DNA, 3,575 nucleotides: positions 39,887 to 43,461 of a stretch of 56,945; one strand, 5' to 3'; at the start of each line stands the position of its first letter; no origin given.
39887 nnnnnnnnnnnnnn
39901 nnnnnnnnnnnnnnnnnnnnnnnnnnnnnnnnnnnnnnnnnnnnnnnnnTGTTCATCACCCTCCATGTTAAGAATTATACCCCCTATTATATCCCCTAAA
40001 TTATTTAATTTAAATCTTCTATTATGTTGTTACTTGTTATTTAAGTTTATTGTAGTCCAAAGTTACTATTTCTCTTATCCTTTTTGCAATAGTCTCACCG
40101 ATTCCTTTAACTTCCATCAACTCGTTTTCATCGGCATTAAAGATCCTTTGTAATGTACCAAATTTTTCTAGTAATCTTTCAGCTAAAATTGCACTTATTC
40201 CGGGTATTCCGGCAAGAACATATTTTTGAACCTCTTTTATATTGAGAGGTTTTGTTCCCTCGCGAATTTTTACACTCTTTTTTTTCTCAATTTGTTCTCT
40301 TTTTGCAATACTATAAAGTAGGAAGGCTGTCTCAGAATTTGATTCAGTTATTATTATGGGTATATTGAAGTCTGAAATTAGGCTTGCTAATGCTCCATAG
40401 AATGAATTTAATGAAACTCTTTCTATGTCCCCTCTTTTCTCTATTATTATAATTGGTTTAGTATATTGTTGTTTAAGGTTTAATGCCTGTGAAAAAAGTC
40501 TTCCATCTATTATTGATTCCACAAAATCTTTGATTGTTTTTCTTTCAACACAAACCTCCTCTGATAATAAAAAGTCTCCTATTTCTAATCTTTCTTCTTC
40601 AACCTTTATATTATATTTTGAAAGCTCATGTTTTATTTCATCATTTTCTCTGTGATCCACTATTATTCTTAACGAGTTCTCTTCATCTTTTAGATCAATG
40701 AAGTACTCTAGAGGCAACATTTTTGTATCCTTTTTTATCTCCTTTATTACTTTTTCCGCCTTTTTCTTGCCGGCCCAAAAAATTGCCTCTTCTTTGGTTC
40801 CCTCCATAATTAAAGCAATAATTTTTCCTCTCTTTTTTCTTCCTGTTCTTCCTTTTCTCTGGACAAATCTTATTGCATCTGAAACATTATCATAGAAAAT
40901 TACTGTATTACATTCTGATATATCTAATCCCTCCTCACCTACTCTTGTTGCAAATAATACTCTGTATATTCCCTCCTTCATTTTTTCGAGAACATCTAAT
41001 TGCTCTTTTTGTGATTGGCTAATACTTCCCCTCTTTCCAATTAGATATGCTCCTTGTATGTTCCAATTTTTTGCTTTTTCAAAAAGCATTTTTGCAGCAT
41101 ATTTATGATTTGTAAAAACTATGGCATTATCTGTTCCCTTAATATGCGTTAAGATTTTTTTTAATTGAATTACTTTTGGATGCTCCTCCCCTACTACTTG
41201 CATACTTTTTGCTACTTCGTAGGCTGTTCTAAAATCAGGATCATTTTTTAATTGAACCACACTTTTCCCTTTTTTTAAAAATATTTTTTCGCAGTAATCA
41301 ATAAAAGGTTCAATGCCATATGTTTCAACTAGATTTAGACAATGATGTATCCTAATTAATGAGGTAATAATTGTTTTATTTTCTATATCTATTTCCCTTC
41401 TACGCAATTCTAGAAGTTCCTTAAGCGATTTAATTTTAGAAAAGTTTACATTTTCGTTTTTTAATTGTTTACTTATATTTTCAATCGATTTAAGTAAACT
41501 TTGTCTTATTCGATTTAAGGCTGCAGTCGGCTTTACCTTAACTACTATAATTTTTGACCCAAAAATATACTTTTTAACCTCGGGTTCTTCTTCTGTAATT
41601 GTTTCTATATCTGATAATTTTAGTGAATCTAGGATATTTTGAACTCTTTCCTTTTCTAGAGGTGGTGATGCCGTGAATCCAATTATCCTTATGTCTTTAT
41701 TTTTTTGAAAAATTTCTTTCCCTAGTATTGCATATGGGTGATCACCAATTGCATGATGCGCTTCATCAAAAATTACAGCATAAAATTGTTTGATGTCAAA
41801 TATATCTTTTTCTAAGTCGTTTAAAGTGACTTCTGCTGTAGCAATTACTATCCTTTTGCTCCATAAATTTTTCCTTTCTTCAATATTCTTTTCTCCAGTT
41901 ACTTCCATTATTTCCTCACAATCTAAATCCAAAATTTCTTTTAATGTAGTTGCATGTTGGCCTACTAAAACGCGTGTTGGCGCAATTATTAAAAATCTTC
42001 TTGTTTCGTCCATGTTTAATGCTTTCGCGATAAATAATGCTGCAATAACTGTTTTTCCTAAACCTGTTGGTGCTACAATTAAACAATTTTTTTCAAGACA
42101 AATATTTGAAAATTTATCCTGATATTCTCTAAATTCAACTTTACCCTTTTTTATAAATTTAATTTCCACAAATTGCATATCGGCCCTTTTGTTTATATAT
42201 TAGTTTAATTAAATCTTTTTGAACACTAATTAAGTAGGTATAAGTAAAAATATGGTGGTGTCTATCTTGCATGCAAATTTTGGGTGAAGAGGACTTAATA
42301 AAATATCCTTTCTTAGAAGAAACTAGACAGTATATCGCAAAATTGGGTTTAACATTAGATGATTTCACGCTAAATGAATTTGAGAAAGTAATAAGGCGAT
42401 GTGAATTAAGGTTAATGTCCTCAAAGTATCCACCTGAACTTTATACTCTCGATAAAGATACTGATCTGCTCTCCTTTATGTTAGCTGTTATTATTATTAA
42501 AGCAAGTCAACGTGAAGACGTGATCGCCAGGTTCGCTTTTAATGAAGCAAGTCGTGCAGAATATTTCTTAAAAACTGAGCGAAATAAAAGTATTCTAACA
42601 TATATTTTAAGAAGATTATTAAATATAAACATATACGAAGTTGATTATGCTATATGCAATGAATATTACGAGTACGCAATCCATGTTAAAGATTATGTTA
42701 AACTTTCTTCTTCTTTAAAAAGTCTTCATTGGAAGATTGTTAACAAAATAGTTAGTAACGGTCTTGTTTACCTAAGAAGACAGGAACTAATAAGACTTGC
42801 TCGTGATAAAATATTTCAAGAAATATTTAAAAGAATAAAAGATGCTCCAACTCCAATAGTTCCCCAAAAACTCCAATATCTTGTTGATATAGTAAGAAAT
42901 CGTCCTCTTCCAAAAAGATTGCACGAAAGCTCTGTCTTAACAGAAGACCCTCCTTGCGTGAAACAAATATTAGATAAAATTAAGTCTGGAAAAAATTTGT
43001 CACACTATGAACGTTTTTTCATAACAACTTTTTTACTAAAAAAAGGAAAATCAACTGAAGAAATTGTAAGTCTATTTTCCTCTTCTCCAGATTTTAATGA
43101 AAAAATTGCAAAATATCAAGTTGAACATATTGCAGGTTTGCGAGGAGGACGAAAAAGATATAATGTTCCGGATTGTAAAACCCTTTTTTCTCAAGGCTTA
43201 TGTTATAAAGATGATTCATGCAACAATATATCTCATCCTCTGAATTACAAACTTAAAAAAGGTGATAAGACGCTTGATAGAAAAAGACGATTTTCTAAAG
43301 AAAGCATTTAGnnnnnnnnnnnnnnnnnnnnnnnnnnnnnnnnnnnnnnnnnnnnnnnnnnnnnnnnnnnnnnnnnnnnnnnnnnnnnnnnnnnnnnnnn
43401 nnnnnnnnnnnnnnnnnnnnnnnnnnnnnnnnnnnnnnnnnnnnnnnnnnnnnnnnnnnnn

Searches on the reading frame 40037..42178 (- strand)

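Call 9: search_protein_families(library=pfam, proteins=[window:40037-42178:-], max_evalue=0.001)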
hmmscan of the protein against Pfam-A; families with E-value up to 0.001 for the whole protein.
window:40037-42178:- (713 aa): 11 families
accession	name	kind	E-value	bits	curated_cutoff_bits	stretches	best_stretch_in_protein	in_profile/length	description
PF02732.21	ERCC4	-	1.8e-28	99.7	24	1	507-623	1-139/140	ERCC4 domain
PF00270.35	DEAD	-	8.4e-24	84.6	26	1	18-175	2-162/167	DEAD/DEAH box helicase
PF04851.21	ResIII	-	1.9e-22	80.4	22.5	1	14-173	2-163/164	Type III restriction enzyme, res subunit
PF00271.37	Helicase_C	-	4.3e-21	75.7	23.5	1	335-448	2-109/110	Helicase conserved C-terminal domain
PF14520.12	HHH_5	-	5.5e-10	40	27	1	655-703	4-53/57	Helix-hairpin-helix domain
PF12826.13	HHH_2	-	1.3e-09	38.5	27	1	657-704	7-54/64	Helix-hairpin-helix motif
PF00633.29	HHH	-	1.4e-06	28.2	24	1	675-704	1-30/30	Helix-hairpin-helix motif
PF00176.29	SNF2-rel_dom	-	1.9e-05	24.3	24.9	1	30-142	18-136/290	SNF2-related domain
PF16203.11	ERCC3_RAD25_C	-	0.00015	21.6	27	1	342-451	53-154/248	ERCC3/RAD25/XPB C-terminal helicase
PF20582.4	UPF0758_N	-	0.00068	20.1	27.1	0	660-696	38-74/77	UPF0758 N-terminal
PF13245.12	AAA_19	-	0.00083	20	25.1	0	26-95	8-73/134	AAA domain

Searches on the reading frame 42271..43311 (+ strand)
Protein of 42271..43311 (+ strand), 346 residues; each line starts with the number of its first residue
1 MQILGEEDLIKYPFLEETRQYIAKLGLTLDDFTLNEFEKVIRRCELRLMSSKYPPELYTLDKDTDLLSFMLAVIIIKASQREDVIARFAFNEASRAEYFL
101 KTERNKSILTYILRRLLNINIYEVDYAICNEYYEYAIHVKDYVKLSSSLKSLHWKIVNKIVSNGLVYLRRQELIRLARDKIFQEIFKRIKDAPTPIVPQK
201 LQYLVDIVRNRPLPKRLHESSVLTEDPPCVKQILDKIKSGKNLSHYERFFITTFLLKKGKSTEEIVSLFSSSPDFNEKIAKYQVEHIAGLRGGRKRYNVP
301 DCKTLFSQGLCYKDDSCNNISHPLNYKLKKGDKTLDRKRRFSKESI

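Call 9: search_protein_families(library=pfam, proteins=[window:42271-43311:+], max_evalue=0.001)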
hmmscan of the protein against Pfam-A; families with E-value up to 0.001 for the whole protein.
window:42271-43311:+ (346 aa): 1 family
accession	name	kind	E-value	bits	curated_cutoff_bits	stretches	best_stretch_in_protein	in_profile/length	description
PF04104.19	DNA_primase_lrg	-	1.3e-28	100.6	22.4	1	134-320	2-213/266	Eukaryotic and archaeal DNA primase, large subunit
